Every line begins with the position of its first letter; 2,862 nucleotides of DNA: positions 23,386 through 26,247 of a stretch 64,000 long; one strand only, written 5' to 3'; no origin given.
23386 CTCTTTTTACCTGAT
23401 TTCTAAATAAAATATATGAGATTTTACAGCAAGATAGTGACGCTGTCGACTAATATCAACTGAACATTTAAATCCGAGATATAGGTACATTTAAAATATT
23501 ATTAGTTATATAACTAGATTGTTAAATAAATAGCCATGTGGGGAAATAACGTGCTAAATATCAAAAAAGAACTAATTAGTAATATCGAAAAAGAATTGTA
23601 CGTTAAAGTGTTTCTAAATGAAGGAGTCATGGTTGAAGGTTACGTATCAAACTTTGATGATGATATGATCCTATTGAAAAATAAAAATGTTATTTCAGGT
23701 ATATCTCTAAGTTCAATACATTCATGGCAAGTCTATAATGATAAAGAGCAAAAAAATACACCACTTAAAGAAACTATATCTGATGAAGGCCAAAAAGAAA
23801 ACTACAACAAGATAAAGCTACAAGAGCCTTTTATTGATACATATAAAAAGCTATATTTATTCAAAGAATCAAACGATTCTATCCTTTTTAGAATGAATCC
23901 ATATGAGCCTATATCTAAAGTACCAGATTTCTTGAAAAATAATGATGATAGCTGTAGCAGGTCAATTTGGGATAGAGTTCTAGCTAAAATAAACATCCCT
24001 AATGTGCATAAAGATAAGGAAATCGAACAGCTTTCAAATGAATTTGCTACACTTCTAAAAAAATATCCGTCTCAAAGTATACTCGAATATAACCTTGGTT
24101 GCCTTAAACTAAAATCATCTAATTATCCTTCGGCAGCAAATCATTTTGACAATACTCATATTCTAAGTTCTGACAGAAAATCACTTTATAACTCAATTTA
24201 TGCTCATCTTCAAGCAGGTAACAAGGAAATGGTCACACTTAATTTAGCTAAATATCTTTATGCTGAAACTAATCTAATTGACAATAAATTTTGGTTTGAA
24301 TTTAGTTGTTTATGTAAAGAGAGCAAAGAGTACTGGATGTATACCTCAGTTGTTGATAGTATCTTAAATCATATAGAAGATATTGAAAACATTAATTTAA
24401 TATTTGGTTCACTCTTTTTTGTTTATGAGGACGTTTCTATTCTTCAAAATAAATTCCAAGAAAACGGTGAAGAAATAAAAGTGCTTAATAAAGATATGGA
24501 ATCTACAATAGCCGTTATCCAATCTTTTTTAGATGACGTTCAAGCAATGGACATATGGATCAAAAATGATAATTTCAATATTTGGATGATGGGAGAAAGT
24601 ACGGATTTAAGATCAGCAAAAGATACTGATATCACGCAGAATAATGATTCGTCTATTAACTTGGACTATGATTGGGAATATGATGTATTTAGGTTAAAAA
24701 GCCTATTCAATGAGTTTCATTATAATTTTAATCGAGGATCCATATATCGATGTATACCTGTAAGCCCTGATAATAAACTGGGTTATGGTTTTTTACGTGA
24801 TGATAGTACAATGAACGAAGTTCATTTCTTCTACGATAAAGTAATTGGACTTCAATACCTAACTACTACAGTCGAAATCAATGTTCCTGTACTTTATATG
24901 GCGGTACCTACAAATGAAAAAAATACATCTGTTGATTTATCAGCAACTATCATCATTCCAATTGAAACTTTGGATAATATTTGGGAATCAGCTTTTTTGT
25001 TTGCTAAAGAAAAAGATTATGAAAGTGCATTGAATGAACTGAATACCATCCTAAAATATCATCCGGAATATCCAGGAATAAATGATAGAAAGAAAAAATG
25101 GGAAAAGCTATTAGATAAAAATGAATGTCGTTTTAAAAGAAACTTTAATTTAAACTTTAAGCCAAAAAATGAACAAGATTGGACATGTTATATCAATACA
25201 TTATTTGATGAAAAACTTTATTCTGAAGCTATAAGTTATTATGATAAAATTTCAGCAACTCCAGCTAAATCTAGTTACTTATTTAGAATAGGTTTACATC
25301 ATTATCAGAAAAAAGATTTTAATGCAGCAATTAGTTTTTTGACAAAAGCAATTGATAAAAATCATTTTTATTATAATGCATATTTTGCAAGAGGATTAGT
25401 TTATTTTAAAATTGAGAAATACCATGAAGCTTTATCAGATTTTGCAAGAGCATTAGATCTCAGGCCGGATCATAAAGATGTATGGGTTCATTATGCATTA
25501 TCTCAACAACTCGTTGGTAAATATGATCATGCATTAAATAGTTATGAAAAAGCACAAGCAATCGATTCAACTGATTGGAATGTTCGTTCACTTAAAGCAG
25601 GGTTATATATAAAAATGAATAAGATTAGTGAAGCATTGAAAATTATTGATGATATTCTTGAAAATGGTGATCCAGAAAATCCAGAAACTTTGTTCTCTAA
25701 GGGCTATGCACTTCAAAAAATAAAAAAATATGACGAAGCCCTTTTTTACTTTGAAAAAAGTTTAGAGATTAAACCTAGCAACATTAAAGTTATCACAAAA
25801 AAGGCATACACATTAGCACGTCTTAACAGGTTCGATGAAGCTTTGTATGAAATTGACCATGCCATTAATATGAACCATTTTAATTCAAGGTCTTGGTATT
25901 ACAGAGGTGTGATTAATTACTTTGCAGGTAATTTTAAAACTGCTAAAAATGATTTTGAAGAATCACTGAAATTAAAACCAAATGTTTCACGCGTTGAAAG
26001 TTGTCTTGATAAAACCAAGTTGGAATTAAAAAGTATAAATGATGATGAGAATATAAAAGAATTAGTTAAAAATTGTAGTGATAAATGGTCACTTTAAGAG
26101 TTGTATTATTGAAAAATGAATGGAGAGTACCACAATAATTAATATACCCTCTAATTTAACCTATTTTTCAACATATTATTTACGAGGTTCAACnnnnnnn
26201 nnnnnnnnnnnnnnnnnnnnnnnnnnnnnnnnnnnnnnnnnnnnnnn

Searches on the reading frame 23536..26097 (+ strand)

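Call 7: search_protein_families(library=padloc, proteins=[window:23536-26097:+], max_evalue=0.01)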
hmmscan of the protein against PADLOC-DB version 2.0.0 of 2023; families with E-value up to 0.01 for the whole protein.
window:23536-26097:+ (853 aa): 1 family
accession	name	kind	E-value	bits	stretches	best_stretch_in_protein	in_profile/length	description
PDLC01172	TPR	-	3.3e-06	24.2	1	601-709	241-355/448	TPR repeats containing protein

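Call 44: search_protein_families(library=ncbifam, proteins=[window:23536-26097:+], max_evalue=0.00001)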
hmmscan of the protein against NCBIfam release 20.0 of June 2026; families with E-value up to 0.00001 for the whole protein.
window:23536-26097:+ (853 aa): 15 families
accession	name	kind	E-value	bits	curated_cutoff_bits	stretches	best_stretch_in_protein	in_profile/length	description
NF040959.1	MamA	equivalog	3.8e-37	127.7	200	3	693-820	49-175/204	magnetosome protein MamA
TIGR02917.1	PEP_TPR_lipo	equivalog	7.4e-31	106.8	312.2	2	661-816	139-293/899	XrtA/PEP-CTERM system TPR-repeat protein PrsT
TIGR02521.1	type_IV_pilW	equivalog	5.9e-15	55.5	154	2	683-829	33-180/234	type IV pilus biogenesis/stability protein PilW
TIGR02552.1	LcrH_SycD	equivalog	4.3e-13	49.1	104.8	0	712-823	14-125/136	SycD/LcrH family type III secretion system chaperone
TIGR00990.1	3a0801s09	subfamily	1.5e-12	46.9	757.25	1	731-834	346-449/615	mitochondrial import receptor subunit TOM70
NF033762.1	social_mot_Tgl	equivalog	2e-11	43.7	225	1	580-673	32-126/252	social motility TPR repeat lipoprotein Tgl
NF033920.0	C39_PA2778_fam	equivalog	1.7e-10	40.7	150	0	590-676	167-253/255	PA2778 family cysteine peptidase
NF011886.0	PRK15359.1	equivalog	8.1e-09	35.4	146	0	698-814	6-122/144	type III secretion system chaperone protein SscB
TIGR02795.1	tol_pal_ybgF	equivalog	7.4e-08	33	90.1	0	585-672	8-101/119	tol-pal system protein YbgF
NF053607.1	CHU_0125_OmpA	equivalog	1.5e-07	30.4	620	1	657-789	29-161/639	CHU_0125 family OmpA-like outer membrane integrity protein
NF047558.1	TPR_END_plus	domain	2.6e-07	30.5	32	0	756-787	5-35/56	TPR end-of-group domain-containing protein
TIGR03939.1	PGA_TPR_OMP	equivalog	3.7e-07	28.8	366.65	0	661-765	100-203/800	poly-beta-1,6 N-acetyl-D-glucosamine export porin PgaA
NF047371.1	FlcA_CTERM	equivalog_domain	4.8e-07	28.6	300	0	559-642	452-536/646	periplasmic flagellar collar protein FlcA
NF008391.2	PRK11189.1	equivalog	1.8e-06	27.7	250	0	614-679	66-131/297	lipoprotein NlpI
TIGR00540.1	TPR_hemY_coli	hypoth_equivalog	5.7e-06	25.3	142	0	559-763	165-372/385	heme biosynthesis-associated TPR protein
